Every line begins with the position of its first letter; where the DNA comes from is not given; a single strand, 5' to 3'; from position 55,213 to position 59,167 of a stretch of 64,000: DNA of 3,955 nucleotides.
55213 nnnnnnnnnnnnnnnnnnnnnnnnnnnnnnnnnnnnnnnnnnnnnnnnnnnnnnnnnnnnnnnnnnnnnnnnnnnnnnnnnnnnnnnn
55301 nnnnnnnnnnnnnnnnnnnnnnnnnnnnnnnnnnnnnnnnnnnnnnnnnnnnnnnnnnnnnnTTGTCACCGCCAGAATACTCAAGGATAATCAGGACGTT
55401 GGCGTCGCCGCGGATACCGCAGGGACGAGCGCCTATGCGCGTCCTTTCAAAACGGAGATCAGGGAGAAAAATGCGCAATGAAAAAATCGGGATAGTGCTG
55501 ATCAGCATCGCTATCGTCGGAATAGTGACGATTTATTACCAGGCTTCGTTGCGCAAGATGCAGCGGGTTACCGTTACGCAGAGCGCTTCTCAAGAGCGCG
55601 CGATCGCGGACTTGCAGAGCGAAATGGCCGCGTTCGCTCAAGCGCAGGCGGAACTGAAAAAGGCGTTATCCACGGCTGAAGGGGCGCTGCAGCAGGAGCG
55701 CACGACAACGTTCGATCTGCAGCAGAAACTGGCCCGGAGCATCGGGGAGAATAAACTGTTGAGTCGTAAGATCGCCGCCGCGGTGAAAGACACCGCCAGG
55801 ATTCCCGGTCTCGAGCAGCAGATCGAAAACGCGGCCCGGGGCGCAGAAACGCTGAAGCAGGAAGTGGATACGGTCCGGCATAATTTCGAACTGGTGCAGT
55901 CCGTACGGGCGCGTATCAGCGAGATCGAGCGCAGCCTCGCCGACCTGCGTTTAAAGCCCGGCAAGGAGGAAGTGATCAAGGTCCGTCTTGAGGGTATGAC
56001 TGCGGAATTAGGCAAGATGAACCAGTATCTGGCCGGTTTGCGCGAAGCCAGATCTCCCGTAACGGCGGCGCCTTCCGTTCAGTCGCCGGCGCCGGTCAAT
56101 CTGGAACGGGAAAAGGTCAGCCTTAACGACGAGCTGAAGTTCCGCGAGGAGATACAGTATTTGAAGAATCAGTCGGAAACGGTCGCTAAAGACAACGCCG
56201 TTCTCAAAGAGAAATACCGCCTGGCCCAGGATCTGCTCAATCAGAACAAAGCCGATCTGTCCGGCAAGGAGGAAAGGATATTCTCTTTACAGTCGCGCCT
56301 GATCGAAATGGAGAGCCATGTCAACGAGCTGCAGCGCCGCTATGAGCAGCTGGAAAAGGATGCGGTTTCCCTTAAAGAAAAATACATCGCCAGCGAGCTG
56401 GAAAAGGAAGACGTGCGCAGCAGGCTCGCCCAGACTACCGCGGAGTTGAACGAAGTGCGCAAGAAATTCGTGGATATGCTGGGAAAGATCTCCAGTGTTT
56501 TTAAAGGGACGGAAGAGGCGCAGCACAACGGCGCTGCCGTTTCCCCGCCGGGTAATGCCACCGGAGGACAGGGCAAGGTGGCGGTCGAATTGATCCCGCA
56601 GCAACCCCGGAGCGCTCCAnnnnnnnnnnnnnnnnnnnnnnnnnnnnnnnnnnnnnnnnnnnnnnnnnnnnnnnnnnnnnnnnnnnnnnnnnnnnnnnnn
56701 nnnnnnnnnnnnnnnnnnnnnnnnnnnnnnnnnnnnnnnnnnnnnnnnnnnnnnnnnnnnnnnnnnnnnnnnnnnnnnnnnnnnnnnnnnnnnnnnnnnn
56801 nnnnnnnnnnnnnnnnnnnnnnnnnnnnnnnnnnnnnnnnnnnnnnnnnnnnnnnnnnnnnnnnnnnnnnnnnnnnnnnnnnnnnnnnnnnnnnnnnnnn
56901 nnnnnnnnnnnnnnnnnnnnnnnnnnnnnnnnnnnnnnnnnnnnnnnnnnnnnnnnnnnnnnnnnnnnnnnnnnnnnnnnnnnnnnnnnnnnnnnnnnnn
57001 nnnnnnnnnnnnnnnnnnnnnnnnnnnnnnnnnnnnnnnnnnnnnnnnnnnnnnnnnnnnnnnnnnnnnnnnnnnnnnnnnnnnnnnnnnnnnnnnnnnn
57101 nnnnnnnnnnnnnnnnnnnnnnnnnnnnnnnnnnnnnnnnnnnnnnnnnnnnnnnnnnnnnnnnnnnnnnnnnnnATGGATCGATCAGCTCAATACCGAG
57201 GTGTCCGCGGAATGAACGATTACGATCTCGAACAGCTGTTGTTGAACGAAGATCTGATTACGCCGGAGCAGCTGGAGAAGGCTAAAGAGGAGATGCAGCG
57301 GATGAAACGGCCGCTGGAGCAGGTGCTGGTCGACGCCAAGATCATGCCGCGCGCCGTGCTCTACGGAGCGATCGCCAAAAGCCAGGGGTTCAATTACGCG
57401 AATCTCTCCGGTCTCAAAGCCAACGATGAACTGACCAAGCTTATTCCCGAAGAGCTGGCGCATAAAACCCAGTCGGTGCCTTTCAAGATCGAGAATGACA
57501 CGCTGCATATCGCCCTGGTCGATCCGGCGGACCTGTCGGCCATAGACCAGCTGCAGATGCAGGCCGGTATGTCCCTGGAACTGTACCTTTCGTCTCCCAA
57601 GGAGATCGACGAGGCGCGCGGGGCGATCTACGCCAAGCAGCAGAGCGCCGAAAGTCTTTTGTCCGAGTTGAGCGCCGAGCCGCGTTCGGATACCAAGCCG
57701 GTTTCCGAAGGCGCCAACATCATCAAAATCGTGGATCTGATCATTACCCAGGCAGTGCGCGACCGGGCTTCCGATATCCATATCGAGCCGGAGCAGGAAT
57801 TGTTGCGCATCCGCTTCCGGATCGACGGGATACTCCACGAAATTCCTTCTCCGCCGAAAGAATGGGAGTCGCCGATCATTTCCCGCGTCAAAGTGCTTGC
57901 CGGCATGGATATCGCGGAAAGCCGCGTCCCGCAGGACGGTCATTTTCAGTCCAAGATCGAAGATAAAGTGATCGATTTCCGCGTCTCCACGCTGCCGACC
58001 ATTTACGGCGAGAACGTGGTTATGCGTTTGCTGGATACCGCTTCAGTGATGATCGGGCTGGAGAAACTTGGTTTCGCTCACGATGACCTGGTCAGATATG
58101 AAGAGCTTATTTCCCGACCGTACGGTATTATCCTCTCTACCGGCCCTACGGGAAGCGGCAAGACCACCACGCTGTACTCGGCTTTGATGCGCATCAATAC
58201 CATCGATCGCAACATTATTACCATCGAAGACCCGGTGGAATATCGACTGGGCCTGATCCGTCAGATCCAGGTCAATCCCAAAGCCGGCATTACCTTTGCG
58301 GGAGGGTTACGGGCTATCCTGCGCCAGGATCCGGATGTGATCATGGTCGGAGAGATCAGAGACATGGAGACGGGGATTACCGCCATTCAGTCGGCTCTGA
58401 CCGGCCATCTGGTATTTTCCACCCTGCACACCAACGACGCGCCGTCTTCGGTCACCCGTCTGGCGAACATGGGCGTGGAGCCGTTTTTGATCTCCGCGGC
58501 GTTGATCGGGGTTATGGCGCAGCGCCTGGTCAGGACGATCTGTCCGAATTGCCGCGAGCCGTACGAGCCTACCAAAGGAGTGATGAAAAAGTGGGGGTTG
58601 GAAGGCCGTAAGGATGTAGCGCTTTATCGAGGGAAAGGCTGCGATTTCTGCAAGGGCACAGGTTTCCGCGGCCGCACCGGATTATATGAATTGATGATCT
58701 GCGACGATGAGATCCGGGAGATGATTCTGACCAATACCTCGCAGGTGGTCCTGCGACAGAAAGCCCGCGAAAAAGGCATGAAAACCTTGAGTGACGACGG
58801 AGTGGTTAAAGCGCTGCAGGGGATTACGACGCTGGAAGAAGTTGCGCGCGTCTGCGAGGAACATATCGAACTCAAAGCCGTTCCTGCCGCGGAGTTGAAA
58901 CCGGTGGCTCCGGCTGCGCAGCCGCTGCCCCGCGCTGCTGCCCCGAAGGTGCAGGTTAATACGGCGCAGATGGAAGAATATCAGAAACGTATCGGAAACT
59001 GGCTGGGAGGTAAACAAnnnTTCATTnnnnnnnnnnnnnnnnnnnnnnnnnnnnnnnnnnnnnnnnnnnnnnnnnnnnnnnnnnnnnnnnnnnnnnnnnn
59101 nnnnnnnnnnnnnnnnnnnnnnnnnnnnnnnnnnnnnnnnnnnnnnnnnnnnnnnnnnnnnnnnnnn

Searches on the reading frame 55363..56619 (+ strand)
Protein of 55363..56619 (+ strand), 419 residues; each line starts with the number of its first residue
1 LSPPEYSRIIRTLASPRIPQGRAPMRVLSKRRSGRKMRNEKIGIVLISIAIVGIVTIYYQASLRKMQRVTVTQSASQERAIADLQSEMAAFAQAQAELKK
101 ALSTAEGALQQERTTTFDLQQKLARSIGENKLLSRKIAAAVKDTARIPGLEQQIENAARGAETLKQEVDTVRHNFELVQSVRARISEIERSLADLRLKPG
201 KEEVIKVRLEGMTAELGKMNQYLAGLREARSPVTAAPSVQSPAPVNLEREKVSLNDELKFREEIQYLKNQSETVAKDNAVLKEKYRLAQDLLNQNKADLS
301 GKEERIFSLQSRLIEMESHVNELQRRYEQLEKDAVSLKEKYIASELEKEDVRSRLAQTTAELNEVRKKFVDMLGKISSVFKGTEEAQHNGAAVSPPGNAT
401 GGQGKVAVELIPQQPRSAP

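Call 8: search_protein_families(library=pfam, proteins=[window:55363-56619:+], max_evalue=0.01)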
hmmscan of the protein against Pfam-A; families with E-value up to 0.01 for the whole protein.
window:55363-56619:+ (419 aa): 1 family
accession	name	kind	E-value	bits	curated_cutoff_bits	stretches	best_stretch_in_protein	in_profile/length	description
PF08614.16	ATG16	-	0.0055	17.3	33.7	0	70-184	72-176/200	Autophagy protein 16 (ATG16)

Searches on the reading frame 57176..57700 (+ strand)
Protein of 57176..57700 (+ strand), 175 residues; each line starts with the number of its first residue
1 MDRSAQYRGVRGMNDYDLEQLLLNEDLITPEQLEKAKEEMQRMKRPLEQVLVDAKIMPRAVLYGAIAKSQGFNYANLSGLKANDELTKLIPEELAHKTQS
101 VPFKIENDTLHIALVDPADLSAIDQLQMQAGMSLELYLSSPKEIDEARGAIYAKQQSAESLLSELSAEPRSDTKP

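Call 60: search_protein_families(library=ncbifam, proteins=[window:57176-57700:+], max_evalue=10)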
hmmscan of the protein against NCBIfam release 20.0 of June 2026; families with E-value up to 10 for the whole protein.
window:57176-57700:+ (175 aa): 8 families
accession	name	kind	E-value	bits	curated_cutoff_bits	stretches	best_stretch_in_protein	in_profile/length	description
TIGR02538.1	type_IV_pilB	equivalog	4.3e-18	65.2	675.65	1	18-164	2-148/564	type IV-A pilus assembly ATPase PilB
NF012033.0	PRK15489.1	equivalog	9.4e-11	40.6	537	1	18-149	493-624/703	glycosyl transferase family protein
NF008411.1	PRK11234.1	equivalog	4.6e-10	38.5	1170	1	17-159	483-624/723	cyclic di-3',5'-guanylate-activated glycosyltransferase NfrB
NF053729.1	c-di-GMP_motif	domain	6.3e-08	32.3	38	1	20-68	4-52/53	cyclic di-GMP-binding domain-containing protein, MshE-related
TIGR02533.1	type_II_gspE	equivalog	1.6e-06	27.1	630.25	1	89-168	3-83/486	type II secretion system ATPase GspE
NF053534.1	T4PilAsmATPsTfpB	equivalog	0.0057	15.1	850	1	48-159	54-167/584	type IV pilus assembly ATPase TfpB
TIGR02515.1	IV_pilus_PilQ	subfamily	0.0064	15.5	284.35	1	29-141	151-268/428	type IV pilus secretin PilQ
NF007220.0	PRK09639.1-5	equivalog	0.057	13.2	260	1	11-56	80-123/181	RNA polymerase sigma factor SigX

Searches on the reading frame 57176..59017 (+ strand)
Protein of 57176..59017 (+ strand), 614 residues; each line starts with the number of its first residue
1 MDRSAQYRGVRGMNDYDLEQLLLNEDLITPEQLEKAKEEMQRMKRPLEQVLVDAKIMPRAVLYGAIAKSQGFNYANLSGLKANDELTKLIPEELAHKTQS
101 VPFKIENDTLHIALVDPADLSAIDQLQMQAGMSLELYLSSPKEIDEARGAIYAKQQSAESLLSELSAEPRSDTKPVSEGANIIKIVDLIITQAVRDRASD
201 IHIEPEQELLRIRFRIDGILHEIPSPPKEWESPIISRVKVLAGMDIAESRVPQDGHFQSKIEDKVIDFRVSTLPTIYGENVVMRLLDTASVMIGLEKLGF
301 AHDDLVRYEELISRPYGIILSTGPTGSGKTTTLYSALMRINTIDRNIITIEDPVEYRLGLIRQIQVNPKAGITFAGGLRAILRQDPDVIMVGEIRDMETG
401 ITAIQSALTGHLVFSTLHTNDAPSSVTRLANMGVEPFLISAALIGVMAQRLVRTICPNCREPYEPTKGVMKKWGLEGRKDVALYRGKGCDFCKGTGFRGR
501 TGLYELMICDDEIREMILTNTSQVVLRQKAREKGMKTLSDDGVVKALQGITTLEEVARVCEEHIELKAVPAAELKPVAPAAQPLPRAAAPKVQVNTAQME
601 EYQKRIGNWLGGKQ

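Call 8: search_protein_families(library=pfam, proteins=[window:57176-59017:+], max_evalue=0.01)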
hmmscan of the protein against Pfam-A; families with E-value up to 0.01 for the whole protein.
window:57176-59017:+ (614 aa): 3 families
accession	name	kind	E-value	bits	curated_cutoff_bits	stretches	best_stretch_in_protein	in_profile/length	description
PF00437.27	T2SSE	-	6.2e-137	456.6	24.9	1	180-558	6-370/370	Type II/IV secretion system protein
PF05157.20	MshEN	-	1.1e-17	64.2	23.1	1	74-157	5-89/90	MshEN domain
PF25199.1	nSTAND_NTPase5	-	0.0037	17.5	34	1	313-366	38-92/145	Novel STAND NTPase 5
